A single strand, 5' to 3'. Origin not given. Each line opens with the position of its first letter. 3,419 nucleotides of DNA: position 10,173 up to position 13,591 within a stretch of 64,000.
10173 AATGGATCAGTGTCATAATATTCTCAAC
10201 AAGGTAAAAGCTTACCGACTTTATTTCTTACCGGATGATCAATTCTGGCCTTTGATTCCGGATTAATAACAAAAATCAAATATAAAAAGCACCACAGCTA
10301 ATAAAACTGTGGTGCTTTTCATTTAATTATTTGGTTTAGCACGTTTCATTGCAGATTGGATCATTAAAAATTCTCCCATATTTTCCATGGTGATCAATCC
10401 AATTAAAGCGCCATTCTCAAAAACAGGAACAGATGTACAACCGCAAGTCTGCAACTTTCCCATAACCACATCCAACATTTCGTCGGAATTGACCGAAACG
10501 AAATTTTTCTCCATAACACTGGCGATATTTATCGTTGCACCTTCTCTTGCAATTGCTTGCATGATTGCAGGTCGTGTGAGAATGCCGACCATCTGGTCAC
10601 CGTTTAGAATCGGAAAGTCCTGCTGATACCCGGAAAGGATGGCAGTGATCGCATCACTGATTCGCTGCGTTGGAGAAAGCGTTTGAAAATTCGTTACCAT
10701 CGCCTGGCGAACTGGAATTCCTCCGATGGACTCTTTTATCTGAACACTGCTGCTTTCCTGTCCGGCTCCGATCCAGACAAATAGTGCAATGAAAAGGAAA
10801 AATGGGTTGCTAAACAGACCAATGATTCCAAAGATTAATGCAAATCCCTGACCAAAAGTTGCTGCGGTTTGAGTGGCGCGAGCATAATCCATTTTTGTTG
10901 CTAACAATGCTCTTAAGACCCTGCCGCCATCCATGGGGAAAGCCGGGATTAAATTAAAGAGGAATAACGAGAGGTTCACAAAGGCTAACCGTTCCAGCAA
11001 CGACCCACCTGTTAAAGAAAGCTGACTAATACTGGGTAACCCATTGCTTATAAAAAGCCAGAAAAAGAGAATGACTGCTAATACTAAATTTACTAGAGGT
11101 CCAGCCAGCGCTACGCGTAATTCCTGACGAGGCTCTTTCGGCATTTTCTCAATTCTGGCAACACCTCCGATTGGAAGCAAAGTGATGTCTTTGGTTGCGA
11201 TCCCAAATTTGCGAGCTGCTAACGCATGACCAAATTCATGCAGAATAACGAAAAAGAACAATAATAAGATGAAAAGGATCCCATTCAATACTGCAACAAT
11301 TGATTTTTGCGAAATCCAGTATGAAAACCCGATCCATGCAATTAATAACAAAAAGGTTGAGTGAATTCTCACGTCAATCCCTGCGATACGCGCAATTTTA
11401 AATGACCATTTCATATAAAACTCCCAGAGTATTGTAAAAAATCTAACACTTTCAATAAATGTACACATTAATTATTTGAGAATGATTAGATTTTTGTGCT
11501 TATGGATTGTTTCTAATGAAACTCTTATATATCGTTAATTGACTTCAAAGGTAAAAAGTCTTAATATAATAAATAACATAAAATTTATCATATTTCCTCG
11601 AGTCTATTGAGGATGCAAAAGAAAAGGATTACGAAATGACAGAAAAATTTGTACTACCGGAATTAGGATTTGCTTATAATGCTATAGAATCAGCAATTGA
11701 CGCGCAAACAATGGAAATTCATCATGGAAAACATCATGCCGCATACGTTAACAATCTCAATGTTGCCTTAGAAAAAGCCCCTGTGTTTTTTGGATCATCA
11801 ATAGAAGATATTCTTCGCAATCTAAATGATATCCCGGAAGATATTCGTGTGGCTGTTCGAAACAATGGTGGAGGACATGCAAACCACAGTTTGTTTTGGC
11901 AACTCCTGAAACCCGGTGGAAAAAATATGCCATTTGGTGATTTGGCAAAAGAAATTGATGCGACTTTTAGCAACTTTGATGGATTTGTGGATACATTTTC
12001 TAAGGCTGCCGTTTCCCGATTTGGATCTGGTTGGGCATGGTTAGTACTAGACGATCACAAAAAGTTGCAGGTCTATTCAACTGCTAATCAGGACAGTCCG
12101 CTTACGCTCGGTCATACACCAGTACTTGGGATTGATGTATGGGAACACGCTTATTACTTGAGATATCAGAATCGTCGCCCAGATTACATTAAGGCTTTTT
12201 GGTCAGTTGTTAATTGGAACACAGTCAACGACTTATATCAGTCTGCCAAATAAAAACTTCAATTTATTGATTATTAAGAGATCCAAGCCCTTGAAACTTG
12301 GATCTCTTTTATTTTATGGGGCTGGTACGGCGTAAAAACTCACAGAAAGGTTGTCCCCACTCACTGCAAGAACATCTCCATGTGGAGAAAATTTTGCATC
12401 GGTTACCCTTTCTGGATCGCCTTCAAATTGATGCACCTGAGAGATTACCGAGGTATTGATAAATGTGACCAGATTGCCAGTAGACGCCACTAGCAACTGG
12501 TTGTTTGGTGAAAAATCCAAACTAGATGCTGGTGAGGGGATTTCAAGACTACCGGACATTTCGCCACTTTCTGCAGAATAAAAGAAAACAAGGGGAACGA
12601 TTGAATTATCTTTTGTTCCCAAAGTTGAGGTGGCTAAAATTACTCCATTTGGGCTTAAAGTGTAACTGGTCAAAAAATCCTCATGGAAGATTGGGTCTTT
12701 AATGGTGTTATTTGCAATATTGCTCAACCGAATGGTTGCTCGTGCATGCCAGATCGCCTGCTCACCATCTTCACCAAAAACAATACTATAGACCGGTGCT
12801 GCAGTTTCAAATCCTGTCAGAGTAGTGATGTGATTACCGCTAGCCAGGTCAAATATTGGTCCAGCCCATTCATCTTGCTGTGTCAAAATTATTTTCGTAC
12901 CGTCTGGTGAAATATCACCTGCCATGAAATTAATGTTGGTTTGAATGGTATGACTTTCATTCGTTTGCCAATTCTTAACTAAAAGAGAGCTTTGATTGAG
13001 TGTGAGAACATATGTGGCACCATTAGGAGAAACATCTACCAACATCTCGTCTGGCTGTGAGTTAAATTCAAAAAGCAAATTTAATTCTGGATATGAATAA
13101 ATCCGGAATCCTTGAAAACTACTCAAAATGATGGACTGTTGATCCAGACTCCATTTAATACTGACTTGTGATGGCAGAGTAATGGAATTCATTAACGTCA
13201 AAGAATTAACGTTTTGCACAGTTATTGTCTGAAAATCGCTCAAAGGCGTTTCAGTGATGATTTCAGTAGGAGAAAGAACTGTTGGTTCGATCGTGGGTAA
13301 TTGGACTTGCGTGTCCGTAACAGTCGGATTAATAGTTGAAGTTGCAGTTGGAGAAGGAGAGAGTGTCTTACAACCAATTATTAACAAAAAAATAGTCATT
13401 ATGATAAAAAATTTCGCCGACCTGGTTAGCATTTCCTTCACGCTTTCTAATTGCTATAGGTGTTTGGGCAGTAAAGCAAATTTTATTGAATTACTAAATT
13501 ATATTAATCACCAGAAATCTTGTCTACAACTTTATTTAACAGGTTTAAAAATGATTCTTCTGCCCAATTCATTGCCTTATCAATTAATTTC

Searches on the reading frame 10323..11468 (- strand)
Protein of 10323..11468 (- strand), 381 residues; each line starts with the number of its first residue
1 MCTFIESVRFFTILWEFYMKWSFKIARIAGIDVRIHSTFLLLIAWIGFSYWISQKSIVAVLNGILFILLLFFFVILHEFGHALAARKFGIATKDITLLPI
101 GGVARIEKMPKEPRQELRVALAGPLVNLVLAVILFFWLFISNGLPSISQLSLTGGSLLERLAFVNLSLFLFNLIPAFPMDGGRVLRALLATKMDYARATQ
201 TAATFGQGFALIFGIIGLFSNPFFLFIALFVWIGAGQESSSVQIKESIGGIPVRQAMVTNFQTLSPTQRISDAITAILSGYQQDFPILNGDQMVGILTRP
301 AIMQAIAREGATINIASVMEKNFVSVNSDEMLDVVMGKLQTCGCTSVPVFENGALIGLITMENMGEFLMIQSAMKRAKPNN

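Call 66: search_protein_families(library=pfam, proteins=[window:10323-11468:-], max_evalue=0.00001)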
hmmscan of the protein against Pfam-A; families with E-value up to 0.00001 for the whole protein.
window:10323-11468:- (381 aa): 2 families
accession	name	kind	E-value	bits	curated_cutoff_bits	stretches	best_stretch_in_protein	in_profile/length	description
PF02163.28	Peptidase_M50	-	7.1e-28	97.9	27.2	2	66-143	2-105/221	Peptidase family M50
PF00571.33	CBS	-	6.3e-12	46.1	24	0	316-362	2-49/57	CBS domain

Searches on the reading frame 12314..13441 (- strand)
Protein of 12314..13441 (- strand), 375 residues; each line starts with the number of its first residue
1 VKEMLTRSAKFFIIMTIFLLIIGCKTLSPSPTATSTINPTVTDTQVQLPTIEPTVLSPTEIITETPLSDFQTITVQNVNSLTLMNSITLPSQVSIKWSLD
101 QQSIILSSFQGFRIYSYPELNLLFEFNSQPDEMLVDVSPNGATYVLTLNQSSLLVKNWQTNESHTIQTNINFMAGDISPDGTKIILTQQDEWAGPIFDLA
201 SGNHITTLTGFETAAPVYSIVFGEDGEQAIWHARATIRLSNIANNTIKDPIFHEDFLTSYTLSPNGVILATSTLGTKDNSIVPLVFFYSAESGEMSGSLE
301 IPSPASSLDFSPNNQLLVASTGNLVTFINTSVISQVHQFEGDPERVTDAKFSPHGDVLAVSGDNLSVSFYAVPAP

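Call 66: search_protein_families(library=pfam, proteins=[window:12314-13441:-], max_evalue=0.00001)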
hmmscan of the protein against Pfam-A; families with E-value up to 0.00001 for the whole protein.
window:12314-13441:- (375 aa): 6 families
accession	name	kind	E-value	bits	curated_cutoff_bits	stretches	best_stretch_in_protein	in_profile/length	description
PF25174.1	Beta-prop_THOC3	-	1.8e-13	50.6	305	1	237-371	71-199/272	THOC3 beta-propeller domain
PF24807.1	WD40_CDC20-Fz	-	6.1e-12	45.9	200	1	268-370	192-292/292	CDC20/Fizzy WD40 domain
PF23414.1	Beta-prop_EML_2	-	3.4e-10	40.2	90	1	285-372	22-110/266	Echinoderm microtubule-associated protein second beta-propeller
PF00400.38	WD40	-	3e-09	37.4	27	0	335-364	3-33/39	WD domain, G-beta repeat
PF24814.1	WD40_Prp19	-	1.4e-08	34.6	320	0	257-367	138-244/281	Prp19 WD40 domain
PF25168.1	Beta-prop_WDR36-Utp21_2nd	-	2.9e-06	27.2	84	0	287-373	183-270/335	WDR36/Utp21 second beta-propeller domain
